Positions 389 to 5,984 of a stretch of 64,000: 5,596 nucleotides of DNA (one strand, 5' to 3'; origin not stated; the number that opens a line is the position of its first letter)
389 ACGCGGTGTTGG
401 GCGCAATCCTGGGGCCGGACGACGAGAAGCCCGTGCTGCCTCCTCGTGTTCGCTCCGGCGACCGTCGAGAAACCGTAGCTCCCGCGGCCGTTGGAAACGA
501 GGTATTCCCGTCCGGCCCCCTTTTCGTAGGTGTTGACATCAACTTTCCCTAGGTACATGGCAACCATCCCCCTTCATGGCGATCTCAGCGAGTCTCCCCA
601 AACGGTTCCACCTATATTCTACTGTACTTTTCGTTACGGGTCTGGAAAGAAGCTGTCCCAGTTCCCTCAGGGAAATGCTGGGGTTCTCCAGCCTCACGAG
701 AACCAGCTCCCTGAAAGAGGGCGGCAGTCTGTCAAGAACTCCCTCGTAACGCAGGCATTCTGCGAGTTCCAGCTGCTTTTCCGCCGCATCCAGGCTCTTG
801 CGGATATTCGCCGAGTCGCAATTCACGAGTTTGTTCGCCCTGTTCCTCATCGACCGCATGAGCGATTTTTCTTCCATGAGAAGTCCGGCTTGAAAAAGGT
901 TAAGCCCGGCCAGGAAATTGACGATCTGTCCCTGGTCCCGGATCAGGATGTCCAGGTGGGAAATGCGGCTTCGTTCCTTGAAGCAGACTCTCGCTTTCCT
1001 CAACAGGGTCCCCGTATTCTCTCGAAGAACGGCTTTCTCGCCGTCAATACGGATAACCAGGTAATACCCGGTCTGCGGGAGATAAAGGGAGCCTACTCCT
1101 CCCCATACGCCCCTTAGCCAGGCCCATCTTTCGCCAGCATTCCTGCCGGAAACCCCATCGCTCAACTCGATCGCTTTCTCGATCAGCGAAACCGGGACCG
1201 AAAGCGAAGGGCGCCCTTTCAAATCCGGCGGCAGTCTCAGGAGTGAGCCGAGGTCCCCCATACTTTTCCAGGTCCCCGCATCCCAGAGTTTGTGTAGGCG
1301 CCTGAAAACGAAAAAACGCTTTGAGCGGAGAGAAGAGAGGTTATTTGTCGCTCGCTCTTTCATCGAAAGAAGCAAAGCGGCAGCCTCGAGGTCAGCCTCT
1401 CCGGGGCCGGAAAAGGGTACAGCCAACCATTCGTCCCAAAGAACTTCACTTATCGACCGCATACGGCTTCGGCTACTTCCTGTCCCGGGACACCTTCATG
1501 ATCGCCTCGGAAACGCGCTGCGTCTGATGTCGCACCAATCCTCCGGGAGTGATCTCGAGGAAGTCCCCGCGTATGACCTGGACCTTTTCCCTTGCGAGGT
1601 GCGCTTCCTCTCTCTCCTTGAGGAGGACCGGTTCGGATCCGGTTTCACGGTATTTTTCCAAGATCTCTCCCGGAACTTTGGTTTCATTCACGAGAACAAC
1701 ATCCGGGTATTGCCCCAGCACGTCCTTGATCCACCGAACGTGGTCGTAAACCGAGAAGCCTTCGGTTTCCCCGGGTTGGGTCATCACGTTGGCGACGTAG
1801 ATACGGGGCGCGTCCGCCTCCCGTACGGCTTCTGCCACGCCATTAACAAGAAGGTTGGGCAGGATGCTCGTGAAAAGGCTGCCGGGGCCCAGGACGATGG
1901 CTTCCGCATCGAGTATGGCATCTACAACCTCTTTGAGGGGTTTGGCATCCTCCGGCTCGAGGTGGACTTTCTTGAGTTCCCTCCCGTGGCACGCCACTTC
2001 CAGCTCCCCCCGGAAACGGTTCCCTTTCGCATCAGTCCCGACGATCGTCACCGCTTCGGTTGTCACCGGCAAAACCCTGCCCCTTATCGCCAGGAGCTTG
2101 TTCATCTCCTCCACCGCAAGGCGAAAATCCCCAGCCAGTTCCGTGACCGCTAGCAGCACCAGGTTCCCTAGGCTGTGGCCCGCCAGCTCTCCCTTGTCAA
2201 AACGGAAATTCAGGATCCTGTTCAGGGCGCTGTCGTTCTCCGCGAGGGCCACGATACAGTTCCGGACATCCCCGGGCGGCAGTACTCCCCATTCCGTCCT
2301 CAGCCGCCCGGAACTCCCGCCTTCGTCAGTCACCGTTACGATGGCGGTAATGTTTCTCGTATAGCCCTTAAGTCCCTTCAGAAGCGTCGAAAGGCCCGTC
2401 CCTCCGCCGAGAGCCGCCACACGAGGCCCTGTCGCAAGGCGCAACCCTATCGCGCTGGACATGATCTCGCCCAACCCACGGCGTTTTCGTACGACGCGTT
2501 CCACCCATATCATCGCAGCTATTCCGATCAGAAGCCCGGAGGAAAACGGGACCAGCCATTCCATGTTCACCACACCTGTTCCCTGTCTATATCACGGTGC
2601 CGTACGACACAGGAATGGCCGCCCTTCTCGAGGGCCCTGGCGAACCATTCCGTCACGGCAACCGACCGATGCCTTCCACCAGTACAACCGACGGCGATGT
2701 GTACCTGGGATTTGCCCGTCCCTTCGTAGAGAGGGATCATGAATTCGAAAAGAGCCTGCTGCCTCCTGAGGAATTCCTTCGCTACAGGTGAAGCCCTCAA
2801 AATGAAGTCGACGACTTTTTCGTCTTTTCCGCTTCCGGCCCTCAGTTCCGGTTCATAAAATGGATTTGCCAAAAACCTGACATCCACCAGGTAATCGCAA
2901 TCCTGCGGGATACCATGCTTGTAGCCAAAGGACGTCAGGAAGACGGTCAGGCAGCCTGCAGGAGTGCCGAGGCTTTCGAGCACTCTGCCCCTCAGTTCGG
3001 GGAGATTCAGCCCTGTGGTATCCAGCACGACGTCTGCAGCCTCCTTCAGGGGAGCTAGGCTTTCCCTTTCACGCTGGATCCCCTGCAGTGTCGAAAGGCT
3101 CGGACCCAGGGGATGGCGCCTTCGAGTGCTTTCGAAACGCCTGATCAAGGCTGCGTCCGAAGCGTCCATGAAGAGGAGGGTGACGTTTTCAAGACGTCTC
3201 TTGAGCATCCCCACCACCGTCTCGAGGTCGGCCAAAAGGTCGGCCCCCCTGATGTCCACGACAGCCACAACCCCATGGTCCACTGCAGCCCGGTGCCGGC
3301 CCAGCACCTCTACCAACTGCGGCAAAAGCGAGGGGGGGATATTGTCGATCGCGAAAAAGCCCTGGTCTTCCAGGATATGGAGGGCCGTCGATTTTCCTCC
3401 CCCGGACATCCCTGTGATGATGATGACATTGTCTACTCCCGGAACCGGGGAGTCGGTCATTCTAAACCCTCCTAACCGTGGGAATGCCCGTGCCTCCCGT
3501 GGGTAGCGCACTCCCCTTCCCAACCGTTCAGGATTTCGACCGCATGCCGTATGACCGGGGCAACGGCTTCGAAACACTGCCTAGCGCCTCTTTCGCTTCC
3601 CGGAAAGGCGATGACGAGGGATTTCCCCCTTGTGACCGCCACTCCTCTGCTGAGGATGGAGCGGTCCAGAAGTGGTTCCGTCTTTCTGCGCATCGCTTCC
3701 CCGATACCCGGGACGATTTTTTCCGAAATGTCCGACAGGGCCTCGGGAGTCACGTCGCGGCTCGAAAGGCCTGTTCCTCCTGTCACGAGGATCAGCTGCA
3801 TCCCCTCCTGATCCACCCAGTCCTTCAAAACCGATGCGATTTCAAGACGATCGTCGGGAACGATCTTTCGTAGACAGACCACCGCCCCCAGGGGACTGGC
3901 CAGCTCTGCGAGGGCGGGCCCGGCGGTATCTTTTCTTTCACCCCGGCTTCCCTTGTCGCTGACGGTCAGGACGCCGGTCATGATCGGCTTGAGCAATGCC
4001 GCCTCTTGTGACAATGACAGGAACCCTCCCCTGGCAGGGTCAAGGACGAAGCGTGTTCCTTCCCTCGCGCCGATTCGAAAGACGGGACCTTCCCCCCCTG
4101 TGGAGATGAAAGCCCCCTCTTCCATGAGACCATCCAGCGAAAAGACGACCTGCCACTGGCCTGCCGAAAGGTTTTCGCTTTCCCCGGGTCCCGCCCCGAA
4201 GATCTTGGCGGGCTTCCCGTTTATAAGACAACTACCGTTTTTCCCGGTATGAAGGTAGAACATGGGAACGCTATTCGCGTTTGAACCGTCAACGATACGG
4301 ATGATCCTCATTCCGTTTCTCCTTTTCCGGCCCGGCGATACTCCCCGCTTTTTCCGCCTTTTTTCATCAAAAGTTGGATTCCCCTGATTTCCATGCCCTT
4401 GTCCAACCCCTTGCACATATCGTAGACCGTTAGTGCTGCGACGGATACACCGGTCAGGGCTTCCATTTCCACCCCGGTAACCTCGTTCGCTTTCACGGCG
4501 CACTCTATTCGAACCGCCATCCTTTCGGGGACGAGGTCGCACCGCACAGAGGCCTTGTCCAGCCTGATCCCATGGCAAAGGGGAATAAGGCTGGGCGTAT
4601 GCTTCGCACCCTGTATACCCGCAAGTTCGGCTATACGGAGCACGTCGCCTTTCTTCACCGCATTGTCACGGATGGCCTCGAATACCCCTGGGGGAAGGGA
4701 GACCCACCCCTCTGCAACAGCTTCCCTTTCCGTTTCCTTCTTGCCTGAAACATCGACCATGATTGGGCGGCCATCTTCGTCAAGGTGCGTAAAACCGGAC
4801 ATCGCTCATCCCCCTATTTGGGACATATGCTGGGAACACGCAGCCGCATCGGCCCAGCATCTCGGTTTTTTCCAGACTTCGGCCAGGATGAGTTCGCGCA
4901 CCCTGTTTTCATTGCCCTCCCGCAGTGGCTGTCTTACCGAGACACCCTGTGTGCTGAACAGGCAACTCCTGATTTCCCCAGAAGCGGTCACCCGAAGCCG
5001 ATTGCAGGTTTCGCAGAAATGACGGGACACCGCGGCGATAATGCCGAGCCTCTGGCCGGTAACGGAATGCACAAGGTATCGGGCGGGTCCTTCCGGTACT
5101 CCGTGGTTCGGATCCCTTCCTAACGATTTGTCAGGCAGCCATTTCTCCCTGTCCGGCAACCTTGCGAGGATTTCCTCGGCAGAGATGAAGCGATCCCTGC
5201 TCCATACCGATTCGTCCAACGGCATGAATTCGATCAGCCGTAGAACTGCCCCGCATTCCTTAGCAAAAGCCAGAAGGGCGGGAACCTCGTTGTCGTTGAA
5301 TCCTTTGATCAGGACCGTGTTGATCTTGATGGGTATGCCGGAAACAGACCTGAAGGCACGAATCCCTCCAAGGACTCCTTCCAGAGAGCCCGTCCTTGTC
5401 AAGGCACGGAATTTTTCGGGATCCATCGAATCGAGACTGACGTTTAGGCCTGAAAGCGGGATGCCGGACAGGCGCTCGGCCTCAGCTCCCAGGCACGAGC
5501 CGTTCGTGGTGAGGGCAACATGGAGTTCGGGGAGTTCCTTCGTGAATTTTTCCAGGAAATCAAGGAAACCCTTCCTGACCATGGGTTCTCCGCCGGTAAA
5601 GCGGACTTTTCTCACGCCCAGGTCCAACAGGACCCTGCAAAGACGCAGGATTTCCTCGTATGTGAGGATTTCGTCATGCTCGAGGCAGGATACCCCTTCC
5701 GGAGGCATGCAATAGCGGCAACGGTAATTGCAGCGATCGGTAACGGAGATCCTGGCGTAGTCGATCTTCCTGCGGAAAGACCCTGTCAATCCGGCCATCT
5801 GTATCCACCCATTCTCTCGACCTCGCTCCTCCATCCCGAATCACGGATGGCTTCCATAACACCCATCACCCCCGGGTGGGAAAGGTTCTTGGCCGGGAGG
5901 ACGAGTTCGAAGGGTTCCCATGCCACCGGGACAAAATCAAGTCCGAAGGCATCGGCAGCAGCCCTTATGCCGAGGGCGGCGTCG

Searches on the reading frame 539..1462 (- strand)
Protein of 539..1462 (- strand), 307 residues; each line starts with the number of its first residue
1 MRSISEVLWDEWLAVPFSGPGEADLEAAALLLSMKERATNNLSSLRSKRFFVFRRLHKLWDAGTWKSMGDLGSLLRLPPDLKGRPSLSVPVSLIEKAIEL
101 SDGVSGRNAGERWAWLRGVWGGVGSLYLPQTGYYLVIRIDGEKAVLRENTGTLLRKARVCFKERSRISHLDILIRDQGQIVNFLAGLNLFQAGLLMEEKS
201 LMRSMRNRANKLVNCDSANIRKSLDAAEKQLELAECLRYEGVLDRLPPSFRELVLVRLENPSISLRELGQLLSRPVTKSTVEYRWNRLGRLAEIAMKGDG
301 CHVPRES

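Call 17: search_protein_families(library=pfam, proteins=[window:539-1462:-], max_evalue=0.00001)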
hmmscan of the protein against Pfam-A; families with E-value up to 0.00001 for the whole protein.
window:539-1462:- (307 aa): 1 family
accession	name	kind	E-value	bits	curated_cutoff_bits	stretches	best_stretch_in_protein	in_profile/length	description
PF02650.20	HTH_WhiA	-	1.6e-25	89.8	27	1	209-292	1-84/84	WhiA C-terminal HTH domain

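Call 51: find_encoding_contigs(protein=window:539-1462:-, flank=10000, max_places=2)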
Protein window:539-1462:- (307 aa): 23 contigs read that carry it; 2 places shown.
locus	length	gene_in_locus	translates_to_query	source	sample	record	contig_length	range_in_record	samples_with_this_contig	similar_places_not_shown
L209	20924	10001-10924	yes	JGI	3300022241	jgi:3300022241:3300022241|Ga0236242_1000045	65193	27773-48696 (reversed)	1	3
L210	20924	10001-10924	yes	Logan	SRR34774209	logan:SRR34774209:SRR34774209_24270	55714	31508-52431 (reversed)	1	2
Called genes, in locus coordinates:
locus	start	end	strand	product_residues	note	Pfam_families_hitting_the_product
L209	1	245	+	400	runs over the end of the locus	PF00091:Tubulin, PF12327:FtsZ_C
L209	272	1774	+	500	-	PF19864:Radical_SAM_N2, PF04055:Radical_SAM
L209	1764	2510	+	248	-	PF05036:SPOR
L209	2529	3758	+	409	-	PF03453:MoeA_N, PF00994:MoCF_biosynth, PF03454:MoeA_C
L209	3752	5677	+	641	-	PF03453:MoeA_N, PF00994:MoCF_biosynth, PF12727:PBP_like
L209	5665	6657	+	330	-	PF04055:Radical_SAM, PF13353:Fer4_12 (weak), PF06463:Mob_synth_C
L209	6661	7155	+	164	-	PF01967:MoaC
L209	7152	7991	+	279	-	PF00994:MoCF_biosynth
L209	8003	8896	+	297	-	PF03668:RapZ-like_N, PF22740:PapZ_C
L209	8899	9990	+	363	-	PF01933:CofD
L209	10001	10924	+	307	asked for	PF14527:LAGLIDADG_WhiA (weak), PF02650:HTH_WhiA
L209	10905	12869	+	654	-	PF12439:GDE_N, PF06202:GDE_C, PF17389:Bac_rhamnosid6H (weak), PF22422:MGH1-like_GH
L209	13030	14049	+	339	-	PF00044:Gp_dh_N, PF02800:Gp_dh_C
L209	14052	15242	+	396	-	PF00162:PGK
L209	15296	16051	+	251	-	PF00121:TIM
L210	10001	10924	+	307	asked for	PF14527:LAGLIDADG_WhiA (weak), PF02650:HTH_WhiA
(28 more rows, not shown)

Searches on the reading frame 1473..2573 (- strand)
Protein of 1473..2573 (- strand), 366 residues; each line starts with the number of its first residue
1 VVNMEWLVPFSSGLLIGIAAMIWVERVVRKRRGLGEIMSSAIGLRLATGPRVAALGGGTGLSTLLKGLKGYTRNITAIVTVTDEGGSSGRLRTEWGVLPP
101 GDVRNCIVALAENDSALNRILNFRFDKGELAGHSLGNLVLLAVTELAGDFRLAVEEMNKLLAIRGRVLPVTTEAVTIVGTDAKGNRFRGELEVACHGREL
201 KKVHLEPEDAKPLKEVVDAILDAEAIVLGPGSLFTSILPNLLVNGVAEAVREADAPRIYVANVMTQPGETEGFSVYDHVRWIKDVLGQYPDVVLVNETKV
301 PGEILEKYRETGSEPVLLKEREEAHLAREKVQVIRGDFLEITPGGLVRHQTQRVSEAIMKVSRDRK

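Call 17: search_protein_families(library=pfam, proteins=[window:1473-2573:-], max_evalue=0.00001)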
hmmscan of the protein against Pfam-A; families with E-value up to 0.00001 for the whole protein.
window:1473-2573:- (366 aa): 1 family
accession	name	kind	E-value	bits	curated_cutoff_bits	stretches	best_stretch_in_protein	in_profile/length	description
PF01933.23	CofD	-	8.8e-102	340.6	30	1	52-339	1-290/290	2-phospho-L-lactate transferase CofD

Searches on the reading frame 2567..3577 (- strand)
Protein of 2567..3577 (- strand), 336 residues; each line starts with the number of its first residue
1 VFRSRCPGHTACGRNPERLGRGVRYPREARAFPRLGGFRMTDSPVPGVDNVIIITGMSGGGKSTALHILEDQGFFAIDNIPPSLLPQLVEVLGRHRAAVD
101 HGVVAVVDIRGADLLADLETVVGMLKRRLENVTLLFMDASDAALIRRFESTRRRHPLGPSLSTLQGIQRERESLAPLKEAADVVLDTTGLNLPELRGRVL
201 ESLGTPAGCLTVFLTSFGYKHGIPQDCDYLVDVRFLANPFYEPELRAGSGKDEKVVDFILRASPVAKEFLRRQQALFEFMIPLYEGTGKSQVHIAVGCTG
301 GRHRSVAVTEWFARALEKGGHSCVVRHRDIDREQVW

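Call 17: search_protein_families(library=pfam, proteins=[window:2567-3577:-], max_evalue=0.00001)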
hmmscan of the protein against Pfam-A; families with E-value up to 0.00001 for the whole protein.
window:2567-3577:- (336 aa): 2 families
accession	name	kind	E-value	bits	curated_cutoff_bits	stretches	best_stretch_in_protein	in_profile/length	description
PF22740.1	PapZ_C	-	9.3e-42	142.5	27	1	211-331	2-121/121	RapZ C-terminal domain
PF03668.21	RapZ-like_N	-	5.3e-41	140.4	25.4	1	50-205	2-156/158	RapZ-like N-terminal domain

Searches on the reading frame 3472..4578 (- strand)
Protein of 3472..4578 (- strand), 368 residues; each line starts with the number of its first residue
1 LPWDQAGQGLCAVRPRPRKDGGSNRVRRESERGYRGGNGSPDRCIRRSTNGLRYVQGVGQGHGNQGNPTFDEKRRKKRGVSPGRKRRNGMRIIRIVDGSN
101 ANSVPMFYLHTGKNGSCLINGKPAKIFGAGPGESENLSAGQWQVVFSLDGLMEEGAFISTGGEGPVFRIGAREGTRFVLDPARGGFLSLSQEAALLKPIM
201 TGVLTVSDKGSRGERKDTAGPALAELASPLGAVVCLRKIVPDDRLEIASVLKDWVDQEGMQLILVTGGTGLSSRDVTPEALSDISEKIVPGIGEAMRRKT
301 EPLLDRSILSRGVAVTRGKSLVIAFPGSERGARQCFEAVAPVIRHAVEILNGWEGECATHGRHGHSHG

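Call 17: search_protein_families(library=pfam, proteins=[window:3472-4578:-], max_evalue=0.00001)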
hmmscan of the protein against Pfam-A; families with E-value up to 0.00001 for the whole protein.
window:3472-4578:- (368 aa): 1 family
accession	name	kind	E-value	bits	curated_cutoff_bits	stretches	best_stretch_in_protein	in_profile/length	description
PF00994.29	MoCF_biosynth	-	1.7e-26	93.1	26.6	1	202-345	1-144/144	Probable molybdopterin binding domain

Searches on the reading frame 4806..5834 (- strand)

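Call 17: search_protein_families(library=pfam, proteins=[window:4806-5834:-], max_evalue=0.00001)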
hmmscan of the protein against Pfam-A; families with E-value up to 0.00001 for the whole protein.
window:4806-5834:- (342 aa): 3 families
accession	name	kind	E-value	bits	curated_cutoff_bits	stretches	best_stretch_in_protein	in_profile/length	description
PF04055.27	Radical_SAM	-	5.1e-31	108.5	29.5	1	29-190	1-165/166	Radical SAM superfamily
PF06463.18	Mob_synth_C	-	3.6e-28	98.5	37.4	1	197-325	2-124/128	Molybdenum Cofactor Synthesis C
PF13353.11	Fer4_12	-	6.3e-06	27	22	0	34-110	14-90/137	4Fe-4S single cluster domain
